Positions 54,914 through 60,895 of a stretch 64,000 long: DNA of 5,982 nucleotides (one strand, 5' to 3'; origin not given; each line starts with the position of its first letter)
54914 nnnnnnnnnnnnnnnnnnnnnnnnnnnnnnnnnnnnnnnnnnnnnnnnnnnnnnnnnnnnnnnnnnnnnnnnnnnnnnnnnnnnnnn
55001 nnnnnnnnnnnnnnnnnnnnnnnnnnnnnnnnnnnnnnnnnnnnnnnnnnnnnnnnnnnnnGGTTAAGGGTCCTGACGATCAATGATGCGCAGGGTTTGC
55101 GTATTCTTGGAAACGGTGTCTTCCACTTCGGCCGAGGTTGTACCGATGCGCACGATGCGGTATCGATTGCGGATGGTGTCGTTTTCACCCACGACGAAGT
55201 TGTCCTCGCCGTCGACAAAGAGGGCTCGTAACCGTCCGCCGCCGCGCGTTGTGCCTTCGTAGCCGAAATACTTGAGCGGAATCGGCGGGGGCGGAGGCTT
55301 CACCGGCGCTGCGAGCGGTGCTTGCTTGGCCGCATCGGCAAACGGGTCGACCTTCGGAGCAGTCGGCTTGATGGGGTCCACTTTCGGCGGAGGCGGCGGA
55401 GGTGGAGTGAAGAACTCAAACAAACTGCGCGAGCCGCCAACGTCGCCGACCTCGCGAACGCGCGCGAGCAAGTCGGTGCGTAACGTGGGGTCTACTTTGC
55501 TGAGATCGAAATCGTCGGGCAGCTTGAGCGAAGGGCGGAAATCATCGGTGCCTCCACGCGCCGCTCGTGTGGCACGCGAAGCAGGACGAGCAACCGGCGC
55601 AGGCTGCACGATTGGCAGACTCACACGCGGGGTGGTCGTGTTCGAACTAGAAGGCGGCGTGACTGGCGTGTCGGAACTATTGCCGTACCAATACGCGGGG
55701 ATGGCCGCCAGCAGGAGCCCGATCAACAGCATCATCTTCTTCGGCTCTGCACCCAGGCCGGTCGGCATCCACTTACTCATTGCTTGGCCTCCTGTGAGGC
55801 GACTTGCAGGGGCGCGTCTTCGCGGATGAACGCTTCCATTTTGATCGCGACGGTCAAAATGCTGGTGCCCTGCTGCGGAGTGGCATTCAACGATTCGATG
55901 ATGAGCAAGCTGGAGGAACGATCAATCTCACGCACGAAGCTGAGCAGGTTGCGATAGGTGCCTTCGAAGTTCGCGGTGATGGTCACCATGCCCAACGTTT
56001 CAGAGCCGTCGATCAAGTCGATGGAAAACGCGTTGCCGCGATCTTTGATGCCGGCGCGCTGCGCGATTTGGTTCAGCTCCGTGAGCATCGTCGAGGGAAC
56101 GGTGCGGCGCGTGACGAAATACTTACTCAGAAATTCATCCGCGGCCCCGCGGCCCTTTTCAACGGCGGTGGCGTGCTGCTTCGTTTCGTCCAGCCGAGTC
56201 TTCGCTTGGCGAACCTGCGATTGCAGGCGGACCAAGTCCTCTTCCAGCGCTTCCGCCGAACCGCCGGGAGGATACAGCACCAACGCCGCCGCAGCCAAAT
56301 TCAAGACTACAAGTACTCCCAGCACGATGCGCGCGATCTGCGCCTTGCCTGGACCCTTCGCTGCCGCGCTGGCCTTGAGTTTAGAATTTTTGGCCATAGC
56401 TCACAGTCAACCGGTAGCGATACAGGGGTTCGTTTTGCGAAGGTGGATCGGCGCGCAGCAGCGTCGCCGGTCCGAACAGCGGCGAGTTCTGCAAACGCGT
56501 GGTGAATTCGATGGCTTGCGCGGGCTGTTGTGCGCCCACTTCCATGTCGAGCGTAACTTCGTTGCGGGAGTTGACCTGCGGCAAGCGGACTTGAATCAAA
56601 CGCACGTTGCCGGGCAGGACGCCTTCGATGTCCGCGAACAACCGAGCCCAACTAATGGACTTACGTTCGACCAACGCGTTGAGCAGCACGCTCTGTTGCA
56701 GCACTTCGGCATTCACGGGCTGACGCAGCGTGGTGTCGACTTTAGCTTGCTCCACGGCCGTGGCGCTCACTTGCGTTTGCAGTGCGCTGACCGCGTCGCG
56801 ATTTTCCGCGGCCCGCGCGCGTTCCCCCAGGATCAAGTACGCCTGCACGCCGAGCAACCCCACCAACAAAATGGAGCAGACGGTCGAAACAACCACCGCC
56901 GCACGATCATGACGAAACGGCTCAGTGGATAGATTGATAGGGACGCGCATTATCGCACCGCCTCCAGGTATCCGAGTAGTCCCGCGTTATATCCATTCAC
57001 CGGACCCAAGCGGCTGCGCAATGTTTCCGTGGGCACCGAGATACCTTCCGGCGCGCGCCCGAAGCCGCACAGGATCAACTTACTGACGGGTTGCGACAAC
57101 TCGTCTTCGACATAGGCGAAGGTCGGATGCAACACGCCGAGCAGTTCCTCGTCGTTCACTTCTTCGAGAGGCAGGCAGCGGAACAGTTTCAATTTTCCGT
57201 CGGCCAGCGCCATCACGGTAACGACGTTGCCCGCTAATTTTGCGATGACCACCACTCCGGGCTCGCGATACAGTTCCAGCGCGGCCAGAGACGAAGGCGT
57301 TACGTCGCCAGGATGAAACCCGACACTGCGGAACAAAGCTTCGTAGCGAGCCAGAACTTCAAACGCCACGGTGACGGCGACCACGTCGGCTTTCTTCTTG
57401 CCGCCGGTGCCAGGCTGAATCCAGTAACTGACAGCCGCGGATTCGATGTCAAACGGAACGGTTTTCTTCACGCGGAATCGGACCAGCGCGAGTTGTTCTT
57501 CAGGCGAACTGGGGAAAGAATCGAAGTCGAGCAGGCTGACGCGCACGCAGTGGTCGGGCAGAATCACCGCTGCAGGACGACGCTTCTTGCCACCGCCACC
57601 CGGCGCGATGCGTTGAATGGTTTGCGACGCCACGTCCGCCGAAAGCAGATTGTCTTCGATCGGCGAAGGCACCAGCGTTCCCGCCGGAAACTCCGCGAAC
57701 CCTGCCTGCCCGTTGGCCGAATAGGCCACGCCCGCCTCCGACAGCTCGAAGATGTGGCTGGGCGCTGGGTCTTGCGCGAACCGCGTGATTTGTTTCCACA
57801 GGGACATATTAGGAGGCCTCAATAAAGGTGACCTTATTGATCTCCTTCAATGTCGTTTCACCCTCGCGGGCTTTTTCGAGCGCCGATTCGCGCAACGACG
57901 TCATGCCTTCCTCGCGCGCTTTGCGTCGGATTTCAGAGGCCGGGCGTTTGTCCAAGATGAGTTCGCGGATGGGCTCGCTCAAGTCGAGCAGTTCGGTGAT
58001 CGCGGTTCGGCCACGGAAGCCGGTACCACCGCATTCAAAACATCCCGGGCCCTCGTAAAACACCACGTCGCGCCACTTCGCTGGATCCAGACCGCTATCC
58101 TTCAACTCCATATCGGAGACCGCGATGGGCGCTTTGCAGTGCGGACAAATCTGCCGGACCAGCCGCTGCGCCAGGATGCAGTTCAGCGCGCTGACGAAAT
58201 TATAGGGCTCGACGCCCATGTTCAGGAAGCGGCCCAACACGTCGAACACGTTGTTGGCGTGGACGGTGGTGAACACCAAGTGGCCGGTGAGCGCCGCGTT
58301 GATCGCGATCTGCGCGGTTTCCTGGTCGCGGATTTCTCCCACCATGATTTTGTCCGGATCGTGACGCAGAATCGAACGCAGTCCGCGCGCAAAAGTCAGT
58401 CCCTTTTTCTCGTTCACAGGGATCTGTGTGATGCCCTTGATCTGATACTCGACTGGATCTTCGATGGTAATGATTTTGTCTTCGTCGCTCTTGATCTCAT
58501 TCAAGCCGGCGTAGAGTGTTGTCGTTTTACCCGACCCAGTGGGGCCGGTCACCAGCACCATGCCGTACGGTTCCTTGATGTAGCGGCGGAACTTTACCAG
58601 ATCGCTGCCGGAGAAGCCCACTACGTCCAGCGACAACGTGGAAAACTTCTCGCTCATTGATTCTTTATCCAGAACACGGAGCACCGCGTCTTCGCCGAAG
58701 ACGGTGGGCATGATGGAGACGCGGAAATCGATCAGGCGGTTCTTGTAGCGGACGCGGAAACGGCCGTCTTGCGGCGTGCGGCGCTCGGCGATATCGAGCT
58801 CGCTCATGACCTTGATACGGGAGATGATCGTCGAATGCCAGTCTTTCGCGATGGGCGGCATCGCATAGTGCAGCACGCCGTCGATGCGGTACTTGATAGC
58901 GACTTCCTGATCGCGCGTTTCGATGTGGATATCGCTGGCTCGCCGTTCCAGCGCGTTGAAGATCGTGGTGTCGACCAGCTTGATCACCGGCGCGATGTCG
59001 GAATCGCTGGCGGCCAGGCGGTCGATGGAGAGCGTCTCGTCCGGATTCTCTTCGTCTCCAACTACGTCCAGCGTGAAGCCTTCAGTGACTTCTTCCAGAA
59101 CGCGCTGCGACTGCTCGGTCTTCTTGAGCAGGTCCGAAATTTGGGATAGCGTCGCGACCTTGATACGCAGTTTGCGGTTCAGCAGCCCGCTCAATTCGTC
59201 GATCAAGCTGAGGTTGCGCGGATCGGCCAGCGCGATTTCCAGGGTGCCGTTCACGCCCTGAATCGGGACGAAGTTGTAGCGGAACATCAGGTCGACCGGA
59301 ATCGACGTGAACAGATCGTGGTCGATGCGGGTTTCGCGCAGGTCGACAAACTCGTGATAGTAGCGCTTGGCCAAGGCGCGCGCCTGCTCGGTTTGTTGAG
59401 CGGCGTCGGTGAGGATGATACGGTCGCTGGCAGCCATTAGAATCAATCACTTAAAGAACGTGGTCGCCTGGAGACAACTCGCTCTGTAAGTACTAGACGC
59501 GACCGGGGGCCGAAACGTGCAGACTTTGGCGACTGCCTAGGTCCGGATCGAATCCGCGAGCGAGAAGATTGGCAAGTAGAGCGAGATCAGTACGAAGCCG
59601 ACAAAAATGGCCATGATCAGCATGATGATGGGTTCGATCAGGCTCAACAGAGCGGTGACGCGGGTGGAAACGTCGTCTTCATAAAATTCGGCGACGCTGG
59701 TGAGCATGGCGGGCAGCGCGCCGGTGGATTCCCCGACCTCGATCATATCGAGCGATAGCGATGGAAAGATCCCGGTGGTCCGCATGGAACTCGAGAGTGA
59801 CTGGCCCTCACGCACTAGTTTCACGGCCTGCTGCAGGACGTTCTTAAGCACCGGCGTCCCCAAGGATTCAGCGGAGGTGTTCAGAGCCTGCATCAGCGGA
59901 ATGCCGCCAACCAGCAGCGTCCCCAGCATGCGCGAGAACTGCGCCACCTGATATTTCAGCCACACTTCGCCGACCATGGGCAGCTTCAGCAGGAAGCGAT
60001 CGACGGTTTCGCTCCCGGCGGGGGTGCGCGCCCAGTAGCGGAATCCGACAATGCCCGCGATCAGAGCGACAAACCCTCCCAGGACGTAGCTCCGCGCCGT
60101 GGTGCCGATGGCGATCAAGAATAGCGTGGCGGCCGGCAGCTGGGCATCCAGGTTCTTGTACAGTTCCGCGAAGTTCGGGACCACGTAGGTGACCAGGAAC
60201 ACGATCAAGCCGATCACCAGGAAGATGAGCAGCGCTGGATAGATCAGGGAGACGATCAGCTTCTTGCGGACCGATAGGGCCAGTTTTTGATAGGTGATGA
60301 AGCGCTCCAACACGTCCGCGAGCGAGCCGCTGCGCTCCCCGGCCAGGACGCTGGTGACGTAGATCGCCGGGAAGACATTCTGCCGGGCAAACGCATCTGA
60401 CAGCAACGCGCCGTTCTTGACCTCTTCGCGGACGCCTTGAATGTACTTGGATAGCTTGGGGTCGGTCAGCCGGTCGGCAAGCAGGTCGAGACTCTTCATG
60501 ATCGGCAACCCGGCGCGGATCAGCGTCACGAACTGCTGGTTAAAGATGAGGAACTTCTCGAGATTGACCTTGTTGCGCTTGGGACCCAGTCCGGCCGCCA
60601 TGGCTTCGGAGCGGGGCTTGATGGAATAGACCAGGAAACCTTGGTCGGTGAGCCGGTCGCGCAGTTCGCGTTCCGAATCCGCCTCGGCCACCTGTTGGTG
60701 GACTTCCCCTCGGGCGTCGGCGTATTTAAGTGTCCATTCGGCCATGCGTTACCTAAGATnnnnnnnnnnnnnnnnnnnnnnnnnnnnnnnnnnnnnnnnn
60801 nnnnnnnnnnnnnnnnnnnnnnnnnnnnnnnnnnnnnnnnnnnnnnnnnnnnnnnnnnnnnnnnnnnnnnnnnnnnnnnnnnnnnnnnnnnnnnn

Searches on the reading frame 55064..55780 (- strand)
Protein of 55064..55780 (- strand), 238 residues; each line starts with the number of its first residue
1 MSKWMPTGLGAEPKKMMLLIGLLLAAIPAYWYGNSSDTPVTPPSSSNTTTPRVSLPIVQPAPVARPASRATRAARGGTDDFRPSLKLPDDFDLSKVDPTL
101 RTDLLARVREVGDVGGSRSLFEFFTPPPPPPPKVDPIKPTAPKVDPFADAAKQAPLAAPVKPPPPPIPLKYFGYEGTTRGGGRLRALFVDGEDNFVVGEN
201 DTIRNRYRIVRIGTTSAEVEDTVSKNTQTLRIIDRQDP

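Call 3: search_protein_families(library=pfam, proteins=[window:55064-55780:-], max_evalue=0.01)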
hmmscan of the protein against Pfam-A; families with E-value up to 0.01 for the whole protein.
window:55064-55780:- (238 aa): 0 families

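Call 4: search_protein_families(library=ncbifam, proteins=[window:55064-55780:-], max_evalue=0.01)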
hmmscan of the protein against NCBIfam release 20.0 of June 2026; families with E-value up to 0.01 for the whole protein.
window:55064-55780:- (238 aa): 0 families

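Call 15: search_protein_families(library=pfam, proteins=[window:55064-55780:-], max_evalue=10)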
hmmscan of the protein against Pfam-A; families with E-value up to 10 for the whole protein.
window:55064-55780:- (238 aa): 0 families

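Call 49: search_solved_structures(query=A5, max_evalue=10, show_alignments=2)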
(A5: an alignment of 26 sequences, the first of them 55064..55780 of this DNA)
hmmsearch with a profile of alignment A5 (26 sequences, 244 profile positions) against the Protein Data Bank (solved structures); distinct sequences matched with E-value up to 10: 0.

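Call 50: search_protein_families(library=pfam, alignment_id=A5, max_evalue=1)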
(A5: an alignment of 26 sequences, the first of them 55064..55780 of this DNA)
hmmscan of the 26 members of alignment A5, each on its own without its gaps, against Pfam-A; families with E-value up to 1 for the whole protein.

A. member 1, window:55064-55780:- (238 aa): 0 families

B. families by the number of members that match (of 26 scanned): 5 families
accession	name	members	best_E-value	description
PF22812.1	CR_prot_dom_plant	2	0.08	Plant cysteine-rich protein domain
PF12522.13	UL73_N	1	0.0038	Cytomegalovirus glycoprotein N terminal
PF19168.5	DUF5850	1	0.056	Family of unknown function (DUF5850)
PF15689.10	NRIP1_repr_3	1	0.22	Nuclear receptor-interacting protein 1 repression 3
PF05283.16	MGC-24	1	0.54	Multi-glycosylated core protein 24 (MGC-24), sialomucin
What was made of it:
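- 55064..55780 (-): X: a 238-aa bitopic protein (TM helix, Pro-rich linker, beta-rich C-terminal domain). It sits in the PilP/GspC position and is translationally coupled to the target. No Pfam or PDB hit (calls 15, 49, 50).
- Tried and rejected: For the X protein, the PDB profile search returned nothing and Pfam on 26 members only chance matches (calls 49, 50).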

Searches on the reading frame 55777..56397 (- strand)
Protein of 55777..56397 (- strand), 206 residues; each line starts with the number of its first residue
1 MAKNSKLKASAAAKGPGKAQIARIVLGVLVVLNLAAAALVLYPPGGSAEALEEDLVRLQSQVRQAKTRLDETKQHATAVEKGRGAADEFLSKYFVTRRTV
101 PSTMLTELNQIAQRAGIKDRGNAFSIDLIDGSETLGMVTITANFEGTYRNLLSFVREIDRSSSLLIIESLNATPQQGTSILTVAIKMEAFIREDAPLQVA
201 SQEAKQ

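Call 3: search_protein_families(library=pfam, proteins=[window:55777-56397:-], max_evalue=0.01)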
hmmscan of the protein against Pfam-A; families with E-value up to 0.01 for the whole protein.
window:55777-56397:- (206 aa): 1 family
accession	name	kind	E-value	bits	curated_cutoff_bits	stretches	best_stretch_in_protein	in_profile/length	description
PF10741.14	T2SSM_b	-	0.0073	16.6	21.7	0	105-173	20-86/111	Type II secretion system (T2SS), protein M subtype b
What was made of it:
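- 55777..56397 (-): PilO/GspM-like protein. PF10741 weak (call 3).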

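Call 4: search_protein_families(library=ncbifam, proteins=[window:55777-56397:-], max_evalue=0.01)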
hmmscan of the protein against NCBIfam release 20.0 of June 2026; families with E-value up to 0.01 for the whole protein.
window:55777-56397:- (206 aa): 1 family
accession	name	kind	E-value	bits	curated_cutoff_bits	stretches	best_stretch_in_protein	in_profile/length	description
NF040576.1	T2SS_GspM_XpsM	equivalog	2.5e-09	37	60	1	25-177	4-155/180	type II secretion system protein GspM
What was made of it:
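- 55777..56397 (-): NF040576 GspM at E 2.5e-9 (call 4).
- Checked: PilO/GspM-like, 55777-56397: NF040576 at E 2.5e-9 (call 4).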

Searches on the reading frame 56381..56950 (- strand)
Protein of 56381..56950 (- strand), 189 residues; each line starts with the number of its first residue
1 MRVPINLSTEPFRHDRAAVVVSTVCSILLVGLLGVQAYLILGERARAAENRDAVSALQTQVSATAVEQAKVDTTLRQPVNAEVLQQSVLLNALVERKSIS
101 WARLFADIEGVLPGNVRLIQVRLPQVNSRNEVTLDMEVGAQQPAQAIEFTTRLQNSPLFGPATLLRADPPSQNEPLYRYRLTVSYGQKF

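Call 3: search_protein_families(library=pfam, proteins=[window:56381-56950:-], max_evalue=0.01)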
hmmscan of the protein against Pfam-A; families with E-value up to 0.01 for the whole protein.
window:56381-56950:- (189 aa): 1 family
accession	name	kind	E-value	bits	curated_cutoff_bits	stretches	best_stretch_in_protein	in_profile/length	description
PF05137.18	PilN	-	0.0029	18.1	22.8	1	103-184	1-77/78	Fimbrial assembly protein (PilN)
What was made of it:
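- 56381..56950 (-): PilN-like protein. PF05137 at E 0.003, below its cut-off (call 3).
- Checked: PilN-like, 56381-56950: PF05137 at E 0.003 (call 3).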

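Call 4: search_protein_families(library=ncbifam, proteins=[window:56381-56950:-], max_evalue=0.01)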
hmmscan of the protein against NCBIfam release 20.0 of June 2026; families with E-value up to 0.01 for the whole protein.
window:56381-56950:- (189 aa): 0 families

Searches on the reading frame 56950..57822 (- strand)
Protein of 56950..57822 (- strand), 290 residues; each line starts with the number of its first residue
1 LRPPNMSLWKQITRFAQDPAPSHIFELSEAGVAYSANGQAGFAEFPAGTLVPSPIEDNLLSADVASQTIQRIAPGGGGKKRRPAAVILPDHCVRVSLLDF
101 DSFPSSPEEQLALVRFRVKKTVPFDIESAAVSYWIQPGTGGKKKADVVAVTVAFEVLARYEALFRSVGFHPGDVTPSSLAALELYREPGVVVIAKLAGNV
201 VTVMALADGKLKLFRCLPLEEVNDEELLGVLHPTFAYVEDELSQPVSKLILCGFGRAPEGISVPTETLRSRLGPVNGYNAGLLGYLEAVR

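Call 3: search_protein_families(library=pfam, proteins=[window:56950-57822:-], max_evalue=0.01)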
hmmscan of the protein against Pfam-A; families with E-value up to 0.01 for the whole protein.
window:56950-57822:- (290 aa): 0 families

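Call 4: search_protein_families(library=ncbifam, proteins=[window:56950-57822:-], max_evalue=0.01)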
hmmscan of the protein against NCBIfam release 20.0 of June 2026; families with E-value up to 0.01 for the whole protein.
window:56950-57822:- (290 aa): 0 families

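Call 15: search_protein_families(library=pfam, proteins=[window:56950-57822:-], max_evalue=10)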
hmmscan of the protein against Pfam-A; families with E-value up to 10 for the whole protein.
window:56950-57822:- (290 aa): 0 families

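Call 72: search_solved_structures(query=A7, max_evalue=10, show_alignments=1)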
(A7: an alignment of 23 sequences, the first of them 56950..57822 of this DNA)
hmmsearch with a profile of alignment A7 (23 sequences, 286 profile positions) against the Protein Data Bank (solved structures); distinct sequences matched with E-value up to 10: 2.
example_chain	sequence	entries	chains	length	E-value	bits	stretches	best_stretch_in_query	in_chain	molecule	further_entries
3jc8_Ma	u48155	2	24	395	0.00098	21.7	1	56-226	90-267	Type IV pilus biogenesis protein PilM | PilM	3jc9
9uay_A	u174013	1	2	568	0.86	12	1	76-127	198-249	CmnI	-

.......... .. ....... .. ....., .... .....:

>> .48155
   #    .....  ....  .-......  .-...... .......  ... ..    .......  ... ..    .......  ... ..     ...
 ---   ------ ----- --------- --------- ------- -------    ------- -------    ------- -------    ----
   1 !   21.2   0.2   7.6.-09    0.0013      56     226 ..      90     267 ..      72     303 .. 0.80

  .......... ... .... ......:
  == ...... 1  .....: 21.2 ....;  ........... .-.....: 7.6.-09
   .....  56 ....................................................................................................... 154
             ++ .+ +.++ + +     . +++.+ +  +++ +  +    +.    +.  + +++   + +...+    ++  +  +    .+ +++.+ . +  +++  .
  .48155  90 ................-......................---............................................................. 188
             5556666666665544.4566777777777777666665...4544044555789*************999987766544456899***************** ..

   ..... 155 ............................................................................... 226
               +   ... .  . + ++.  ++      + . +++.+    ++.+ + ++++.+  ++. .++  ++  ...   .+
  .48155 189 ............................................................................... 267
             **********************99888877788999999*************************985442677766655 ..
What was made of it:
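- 56950..57822 (-): PilM-like protein. A profile of 23 homologues hits M. xanthus PilM (3jc8) at E 1e-3 (call 72).
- On pilMNOP(Q)-type alignment-complex operon: PilM profile against 3jc8: E 1e-3 (call 72).
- Checked: PilM-like, 56950-57822: a profile of its homologues hits Myxococcus PilM (3jc8) at E 1e-3 (call 72).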

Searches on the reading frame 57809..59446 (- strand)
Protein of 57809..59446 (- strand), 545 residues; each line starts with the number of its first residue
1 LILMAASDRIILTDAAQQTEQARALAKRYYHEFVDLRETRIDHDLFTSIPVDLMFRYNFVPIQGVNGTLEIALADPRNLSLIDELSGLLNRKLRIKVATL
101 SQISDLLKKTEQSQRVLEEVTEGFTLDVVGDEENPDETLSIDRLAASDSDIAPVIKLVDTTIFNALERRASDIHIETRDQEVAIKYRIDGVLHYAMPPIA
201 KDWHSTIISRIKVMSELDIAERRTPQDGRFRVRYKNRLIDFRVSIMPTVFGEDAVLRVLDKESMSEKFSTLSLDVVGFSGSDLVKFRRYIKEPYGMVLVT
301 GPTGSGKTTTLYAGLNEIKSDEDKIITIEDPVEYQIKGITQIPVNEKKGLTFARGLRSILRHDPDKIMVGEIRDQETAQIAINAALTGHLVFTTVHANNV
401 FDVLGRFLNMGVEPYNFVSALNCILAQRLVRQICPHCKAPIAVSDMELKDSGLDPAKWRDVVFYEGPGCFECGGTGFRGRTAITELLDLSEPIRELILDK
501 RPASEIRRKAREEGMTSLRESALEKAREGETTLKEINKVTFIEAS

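Call 3: search_protein_families(library=pfam, proteins=[window:57809-59446:-], max_evalue=0.01)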
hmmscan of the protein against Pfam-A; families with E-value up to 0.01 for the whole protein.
window:57809-59446:- (545 aa): 6 families
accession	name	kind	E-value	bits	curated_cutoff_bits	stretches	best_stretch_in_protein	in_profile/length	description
PF00437.27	T2SSE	-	1.5e-130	435.6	24.9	1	149-537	3-369/370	Type II/IV secretion system protein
PF05157.20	MshEN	-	5.2e-18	65.3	23.1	1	32-115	4-88/90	MshEN domain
PF13191.12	AAA_16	-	0.00032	21.7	32.6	1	292-408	23-124/167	AAA ATPase domain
PF20720.3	nSTAND3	-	0.0013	18.9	27.2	1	294-333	17-56/155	Novel STAND NTPase 3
PF25199.1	nSTAND_NTPase5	-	0.0016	18.8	34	1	291-330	38-78/145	Novel STAND NTPase 5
PF13401.12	AAA_22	-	0.0019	18.9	27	1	294-334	5-45/130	AAA domain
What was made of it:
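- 57809..59446 (-): GspE/PilB-type assembly ATPase with an MshEN N-terminal domain. PF00437 at 1.5e-130 and PF05157 at 5e-18 (call 3).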

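Call 4: search_protein_families(library=ncbifam, proteins=[window:57809-59446:-], max_evalue=0.01)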
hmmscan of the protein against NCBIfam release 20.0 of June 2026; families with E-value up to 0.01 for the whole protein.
window:57809-59446:- (545 aa): 22 families
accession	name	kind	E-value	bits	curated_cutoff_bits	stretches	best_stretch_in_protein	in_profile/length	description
TIGR02538.1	type_IV_pilB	equivalog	3.1e-162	541.1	675.65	1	14-540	39-562/564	type IV-A pilus assembly ATPase PilB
TIGR02533.1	type_II_gspE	equivalog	3.1e-159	530.7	630.25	1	48-540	3-486/486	type II secretion system ATPase GspE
NF007755.0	PRK10436.1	equivalog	2.2e-125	418.9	617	1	53-541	13-460/465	type II secretion system protein GspE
NF053534.1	T4PilAsmATPsTfpB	equivalog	1.4e-119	400.1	850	1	25-540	72-582/584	type IV pilus assembly ATPase TfpB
NF041000.1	ATPase_ComGA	equivalog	1.9e-77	259.9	300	1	161-431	3-266/267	competence type IV pilus ATPase ComGA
TIGR01420.1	pilT_fam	subfamily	1.1e-47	162.9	319.1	1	161-430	5-268/343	PilT/PilU family type 4a pilus ATPase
TIGR02525.1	plasmid_TraJ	equivalog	6.2e-23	81.4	368.3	1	294-431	149-299/372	plasmid transfer ATPase TraJ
TIGR02524.1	dot_icm_DotB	equivalog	1.7e-22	80.1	463.3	1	294-408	134-257/358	Dot/Icm type IV secretion system ATPase DotB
NF058587.1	archaellum_moto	equivalog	7.3e-22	77.8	550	1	297-447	278-434/527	archaellum flagellar ATPase motor FlaI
TIGR02782.1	TrbB_P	equivalog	2.1e-17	63.4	304.55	1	297-407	139-252/303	P-type conjugative transfer ATPase TrbB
TIGR02788.1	VirB11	equivalog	3.5e-16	59.1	249.95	1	296-410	146-265/308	P-type DNA transfer ATPase VirB11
TIGR03819.1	heli_sec_ATPase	hypoth_equivalog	2.3e-15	56.7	373.15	1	296-411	180-301/340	TadA family conjugal transfer-associated ATPase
NF010407.0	PRK13833.1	subfamily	4.5e-14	52.6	499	1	290-409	141-261/323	conjugal transfer protein TrbB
NF010469.0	PRK13894.1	subfamily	1.1e-13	51.2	508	1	297-407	152-264/320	conjugal transfer ATPase TrbB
NF053672.1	bindosome_BasE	exception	4.1e-11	42.3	1000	1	291-407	267-388/512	bindosome assembly system ATPase subunit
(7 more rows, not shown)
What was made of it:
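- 57809..59446 (-): TIGR02538 and TIGR02533 both score below their cut-offs (call 4).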

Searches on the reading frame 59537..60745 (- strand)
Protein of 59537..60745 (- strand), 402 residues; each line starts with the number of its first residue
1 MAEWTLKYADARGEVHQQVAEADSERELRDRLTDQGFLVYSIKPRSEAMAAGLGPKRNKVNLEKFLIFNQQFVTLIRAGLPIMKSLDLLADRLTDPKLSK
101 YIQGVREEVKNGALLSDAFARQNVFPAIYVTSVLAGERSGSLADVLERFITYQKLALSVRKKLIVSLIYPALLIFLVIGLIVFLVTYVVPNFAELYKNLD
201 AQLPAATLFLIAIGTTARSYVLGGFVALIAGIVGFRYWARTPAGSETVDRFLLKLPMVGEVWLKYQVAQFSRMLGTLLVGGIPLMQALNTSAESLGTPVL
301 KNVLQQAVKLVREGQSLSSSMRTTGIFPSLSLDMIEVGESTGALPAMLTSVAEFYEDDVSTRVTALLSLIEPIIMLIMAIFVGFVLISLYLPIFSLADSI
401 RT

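Call 3: search_protein_families(library=pfam, proteins=[window:59537-60745:-], max_evalue=0.01)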
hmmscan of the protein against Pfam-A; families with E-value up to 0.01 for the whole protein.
window:59537-60745:- (402 aa): 1 family
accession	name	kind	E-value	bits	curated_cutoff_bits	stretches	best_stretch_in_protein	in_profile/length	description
PF00482.28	T2SSF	-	1.2e-57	193.8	25.2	2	270-392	1-125/125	Type II secretion system (T2SS), protein F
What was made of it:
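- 59537..60745 (-): GspF/PilC platform protein. PF00482 at 1.2e-57 (call 3).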

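Call 4: search_protein_families(library=ncbifam, proteins=[window:59537-60745:-], max_evalue=0.01)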
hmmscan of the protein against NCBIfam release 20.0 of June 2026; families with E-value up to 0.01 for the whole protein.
window:59537-60745:- (402 aa): 6 families
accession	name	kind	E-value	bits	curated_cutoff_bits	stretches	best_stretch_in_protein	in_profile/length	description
TIGR02120.1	GspF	equivalog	1.8e-100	337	424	1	9-399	6-400/401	type II secretion system inner membrane protein GspF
NF052606.1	T4PiliAsmPilCMyx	equivalog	8e-86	288.5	700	1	3-401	21-419/419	type IV pilus assembly protein PilC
NF052607.1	T4PiliAsmPilCThrm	equivalog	1.8e-80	271.1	700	1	1-398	1-402/406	type IV pilus assembly protein PilC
NF047826.1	T3SSXpsF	equivalog_domain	1.4e-78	264.5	650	1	1-400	1-404/405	type II secretion system protein XpsF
NF007861.0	PRK10573.1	equivalog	6e-69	233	401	1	7-400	10-398/401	protein transport protein HofC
NF041012.2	T4P_ComGB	equivalog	3.8e-46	158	240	1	68-396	6-330/332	competence type IV pilus assembly protein ComGB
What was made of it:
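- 59537..60745 (-): TIGR02120 at 1.8e-100 (call 4).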
